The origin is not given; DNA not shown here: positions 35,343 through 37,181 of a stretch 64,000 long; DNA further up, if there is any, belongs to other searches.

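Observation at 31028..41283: Fused versus split copies of the giant protein (B1 = B2N + B2C): a natural Rosetta-stone pair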

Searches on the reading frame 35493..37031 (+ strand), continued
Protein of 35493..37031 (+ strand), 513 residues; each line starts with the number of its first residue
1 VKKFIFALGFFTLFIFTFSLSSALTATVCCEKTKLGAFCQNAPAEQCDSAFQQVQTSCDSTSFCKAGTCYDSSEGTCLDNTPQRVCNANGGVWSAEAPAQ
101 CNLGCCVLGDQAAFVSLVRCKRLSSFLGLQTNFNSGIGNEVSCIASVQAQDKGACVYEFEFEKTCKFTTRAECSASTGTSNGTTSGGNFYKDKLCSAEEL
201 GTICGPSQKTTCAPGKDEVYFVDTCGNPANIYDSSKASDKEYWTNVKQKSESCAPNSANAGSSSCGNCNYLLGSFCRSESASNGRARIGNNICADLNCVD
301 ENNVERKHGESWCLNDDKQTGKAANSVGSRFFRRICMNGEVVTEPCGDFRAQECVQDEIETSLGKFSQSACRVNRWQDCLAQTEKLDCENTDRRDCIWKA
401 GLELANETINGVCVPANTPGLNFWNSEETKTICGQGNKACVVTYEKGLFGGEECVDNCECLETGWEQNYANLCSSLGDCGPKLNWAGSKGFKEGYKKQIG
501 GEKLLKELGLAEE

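Call 85: fold_search(model_id=the predicted structure, library=viral)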
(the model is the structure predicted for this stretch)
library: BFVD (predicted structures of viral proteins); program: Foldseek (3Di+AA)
matches with E <= 10: 123; with E <= 0.001: 0
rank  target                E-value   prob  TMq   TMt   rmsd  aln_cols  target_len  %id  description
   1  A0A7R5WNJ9            6.1e-01  0.14  0.09  0.16   9.5       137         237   11  Bro-N domain-containing protein [Diachasmimorpha longicaudata entomopoxvirus]
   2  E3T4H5                7.2e-01  0.21  0.09  0.24  15.9       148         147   16  Uncharacterized protein [Cafeteria roenbergensis virus (strain BV-PW1)]
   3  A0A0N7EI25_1          9.0e-01  0.04  0.08  0.06  25.4       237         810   10  Non-structural protein 3 (Fragment) [Porcine epidemic diarrhea virus]
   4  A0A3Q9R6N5            1.1e+00  0.04  0.06  0.14  18.2       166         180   10  (no name in the UniProt tables at hand)
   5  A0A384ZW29            1.1e+00  0.03  0.06  0.08  20.4       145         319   10  Uncharacterized protein [Dickeya phage vB_DsoM_JA13]
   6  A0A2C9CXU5            1.3e+00  0.03  0.07  0.14  17.5       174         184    7  Uncharacterized protein [Yersinia phage fHe-Yen9-04]
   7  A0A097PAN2            1.6e+00  0.05  0.07  0.23  18.4       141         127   16  Uncharacterized protein [Delftia phage RG-2014]
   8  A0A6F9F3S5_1          1.6e+00  0.02  0.06  0.04  20.5       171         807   13  (no name in the UniProt tables at hand)
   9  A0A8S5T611            1.6e+00  0.01  0.07  0.10  23.7       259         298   10  Uncharacterized protein [Siphoviridae sp. ctxMM9]
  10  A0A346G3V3            2.0e+00  0.04  0.05  0.05  11.7        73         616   12  (no name in the UniProt tables at hand)
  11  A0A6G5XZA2            2.3e+00  0.03  0.07  0.12  12.1       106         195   10  (no name in the UniProt tables at hand)
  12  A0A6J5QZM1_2          2.4e+00  0.01  0.08  0.04  23.2       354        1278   10  PKD/Chitinase domain containing protein [uncultured Caudovirales phage]
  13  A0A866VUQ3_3          2.6e+00  0.01  0.07  0.04  16.5       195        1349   11  ORF1ab polyprotein [Lucheng Rn rat coronavirus]
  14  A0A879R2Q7            2.7e+00  0.02  0.06  0.11  16.3       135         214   10  DUF4376 domain-containing protein [Synechococcus phage S-SRM01]
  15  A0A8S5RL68            2.7e+00  0.01  0.06  0.07  24.8       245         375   13  Ig-like domain protein [virus sp. ctEQ64]
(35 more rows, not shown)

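Call 86: list_cluster_members(proteins=[P0363, P0364, P0365, P0369, P0370, P0371, P0381, P0386, P0474, P0372])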
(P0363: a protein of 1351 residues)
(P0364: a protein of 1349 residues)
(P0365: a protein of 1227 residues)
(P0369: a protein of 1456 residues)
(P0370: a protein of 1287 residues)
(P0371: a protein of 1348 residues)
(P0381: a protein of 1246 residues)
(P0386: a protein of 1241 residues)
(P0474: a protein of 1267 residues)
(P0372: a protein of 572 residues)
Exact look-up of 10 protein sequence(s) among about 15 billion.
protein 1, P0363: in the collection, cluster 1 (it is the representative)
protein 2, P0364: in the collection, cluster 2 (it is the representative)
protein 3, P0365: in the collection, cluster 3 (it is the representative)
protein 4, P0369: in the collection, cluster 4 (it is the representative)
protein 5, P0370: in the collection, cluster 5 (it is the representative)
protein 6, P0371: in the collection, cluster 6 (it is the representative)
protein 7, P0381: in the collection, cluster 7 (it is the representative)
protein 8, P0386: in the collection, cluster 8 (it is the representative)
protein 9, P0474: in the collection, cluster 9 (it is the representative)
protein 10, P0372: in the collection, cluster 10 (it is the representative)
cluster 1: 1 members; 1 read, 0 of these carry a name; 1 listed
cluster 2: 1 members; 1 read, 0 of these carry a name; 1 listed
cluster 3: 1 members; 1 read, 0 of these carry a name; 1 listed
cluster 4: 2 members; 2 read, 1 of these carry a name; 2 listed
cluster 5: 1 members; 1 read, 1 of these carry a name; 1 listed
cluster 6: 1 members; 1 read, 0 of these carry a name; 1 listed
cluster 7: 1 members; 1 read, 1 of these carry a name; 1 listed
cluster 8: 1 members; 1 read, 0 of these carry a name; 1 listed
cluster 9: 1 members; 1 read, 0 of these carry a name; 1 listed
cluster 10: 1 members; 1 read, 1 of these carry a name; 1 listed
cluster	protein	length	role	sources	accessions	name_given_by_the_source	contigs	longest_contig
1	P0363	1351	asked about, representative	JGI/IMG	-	-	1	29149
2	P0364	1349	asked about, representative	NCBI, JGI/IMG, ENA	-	-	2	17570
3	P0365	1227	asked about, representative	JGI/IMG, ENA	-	-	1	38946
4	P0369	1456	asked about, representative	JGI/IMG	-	hypothetical protein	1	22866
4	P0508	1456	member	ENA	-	-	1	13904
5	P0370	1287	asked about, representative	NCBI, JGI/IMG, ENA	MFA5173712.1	MAG: hypothetical protein WC438_00860 [Candidatus Pacearchaeota archaeon]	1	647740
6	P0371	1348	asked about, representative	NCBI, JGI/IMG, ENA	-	-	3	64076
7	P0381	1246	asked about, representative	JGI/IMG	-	hypothetical protein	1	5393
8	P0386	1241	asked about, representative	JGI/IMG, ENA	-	-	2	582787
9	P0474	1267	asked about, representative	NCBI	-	-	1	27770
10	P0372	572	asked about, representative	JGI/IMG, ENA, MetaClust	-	\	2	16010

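Call 87: find_encoding_contigs(protein=P0370, flank=10000, max_places=1)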
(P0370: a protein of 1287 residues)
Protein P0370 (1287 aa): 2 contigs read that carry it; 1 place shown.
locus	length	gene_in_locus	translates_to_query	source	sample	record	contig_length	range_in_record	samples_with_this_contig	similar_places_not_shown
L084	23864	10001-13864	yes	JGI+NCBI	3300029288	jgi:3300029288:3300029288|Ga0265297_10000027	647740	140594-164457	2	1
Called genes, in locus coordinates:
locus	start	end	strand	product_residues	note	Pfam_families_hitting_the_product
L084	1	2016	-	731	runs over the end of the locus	-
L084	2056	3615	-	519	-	-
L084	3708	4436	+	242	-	PF00705:PCNA_N, PF02747:PCNA_C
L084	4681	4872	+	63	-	-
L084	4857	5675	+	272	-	-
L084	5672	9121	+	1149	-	-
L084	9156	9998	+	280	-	-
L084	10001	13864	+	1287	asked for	-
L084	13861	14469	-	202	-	-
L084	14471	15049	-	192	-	-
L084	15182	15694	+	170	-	-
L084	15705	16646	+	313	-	-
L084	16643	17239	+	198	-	-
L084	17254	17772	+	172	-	-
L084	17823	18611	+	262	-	-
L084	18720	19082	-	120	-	PF25212:HVO_A0114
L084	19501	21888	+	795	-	-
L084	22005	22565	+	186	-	-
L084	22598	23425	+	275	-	-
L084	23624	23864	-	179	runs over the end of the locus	-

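Call 88: find_encoding_contigs(protein=P0386, flank=10000, max_places=1)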
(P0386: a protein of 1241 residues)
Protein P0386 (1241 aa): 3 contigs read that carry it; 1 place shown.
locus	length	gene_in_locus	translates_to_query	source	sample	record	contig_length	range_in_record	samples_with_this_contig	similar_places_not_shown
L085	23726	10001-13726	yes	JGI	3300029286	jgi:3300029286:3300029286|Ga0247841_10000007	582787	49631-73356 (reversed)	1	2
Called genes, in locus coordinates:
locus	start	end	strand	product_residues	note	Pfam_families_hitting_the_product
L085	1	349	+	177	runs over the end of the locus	-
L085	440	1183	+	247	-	PF00705:PCNA_N, PF02144:Rad1 (weak), PF02747:PCNA_C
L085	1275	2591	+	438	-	PF02403:Seryl_tRNA_N, PF00587:tRNA-synt_2b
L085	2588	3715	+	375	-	PF00579:tRNA-synt_1b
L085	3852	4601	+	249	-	-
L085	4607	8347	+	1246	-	-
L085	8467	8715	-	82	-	PF05016:ParE_toxin (weak), PF15781:ParE-like_toxin (faint)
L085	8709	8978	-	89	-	PF04014:MazE_antitoxin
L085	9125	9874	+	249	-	-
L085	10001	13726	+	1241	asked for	PF15418:DUF4625 (faint)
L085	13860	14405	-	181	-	-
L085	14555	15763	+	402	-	PF00579:tRNA-synt_1b, PF01479:S4, PF22421:SYY_C-terminal (weak)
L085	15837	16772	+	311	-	PF00579:tRNA-synt_1b (faint)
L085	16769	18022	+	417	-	PF00534:Glycos_transf_1, PF13692:Glyco_trans_1_4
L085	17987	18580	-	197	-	PF13238:AAA_18 (weak)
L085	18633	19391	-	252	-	PF12146:Hydrolase_4 (faint), PF00561:Abhydrolase_1 (faint)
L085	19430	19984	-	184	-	PF13302:Acetyltransf_3, PF13420:Acetyltransf_4, PF00583:Acetyltransf_1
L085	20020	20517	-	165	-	-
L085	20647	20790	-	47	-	-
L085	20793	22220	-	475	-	PF00133:tRNA-synt_1, PF01406:tRNA-synt_1e, PF09334:tRNA-synt_1g, PF00133:tRNA-synt_1, PF08264:Anticodon_1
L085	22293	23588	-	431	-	PF01336:tRNA_anti-codon, PF00152:tRNA-synt_2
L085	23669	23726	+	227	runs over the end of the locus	PF13419:HAD_2 (faint)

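Call 89: find_encoding_contigs(protein=P0372, flank=10000, max_places=1)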
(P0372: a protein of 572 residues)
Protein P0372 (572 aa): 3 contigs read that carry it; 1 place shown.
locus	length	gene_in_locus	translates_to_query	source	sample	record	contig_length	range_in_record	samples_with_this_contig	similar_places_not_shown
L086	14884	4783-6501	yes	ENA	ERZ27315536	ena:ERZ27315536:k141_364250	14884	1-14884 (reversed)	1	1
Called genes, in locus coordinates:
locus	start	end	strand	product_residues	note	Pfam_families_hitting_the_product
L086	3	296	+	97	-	?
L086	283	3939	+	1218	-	-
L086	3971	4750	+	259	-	-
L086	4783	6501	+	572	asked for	-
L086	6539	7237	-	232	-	PF00293:NUDIX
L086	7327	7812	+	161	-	PF02996:Prefoldin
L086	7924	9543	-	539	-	PF01336:tRNA_anti-codon (weak), PF01368:DHH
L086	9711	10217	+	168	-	PF00293:NUDIX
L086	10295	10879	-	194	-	-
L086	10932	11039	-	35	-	-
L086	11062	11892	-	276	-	PF01008:IF-2B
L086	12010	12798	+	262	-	PF03009:GDPD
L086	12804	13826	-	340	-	PF03706:LPG_synthase_TM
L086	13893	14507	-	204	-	-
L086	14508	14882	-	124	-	PF00571:CBS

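Call 90: find_encoding_contigs(protein=P0474, flank=10000, max_places=1)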
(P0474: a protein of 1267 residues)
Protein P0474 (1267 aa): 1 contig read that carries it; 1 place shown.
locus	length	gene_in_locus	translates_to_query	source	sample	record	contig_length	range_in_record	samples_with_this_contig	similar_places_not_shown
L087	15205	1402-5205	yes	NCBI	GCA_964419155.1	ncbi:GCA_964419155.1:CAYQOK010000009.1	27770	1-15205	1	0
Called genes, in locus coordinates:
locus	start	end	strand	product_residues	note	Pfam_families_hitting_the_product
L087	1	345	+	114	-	?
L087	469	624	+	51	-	-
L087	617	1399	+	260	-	-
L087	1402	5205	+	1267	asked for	-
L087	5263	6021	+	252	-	-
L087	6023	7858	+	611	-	-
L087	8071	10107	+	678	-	PF19077:Big_13 (faint)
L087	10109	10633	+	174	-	-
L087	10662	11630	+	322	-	-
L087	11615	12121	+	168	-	-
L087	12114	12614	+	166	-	-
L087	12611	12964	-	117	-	PF25212:HVO_A0114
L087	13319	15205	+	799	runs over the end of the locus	PF05124:S_layer_C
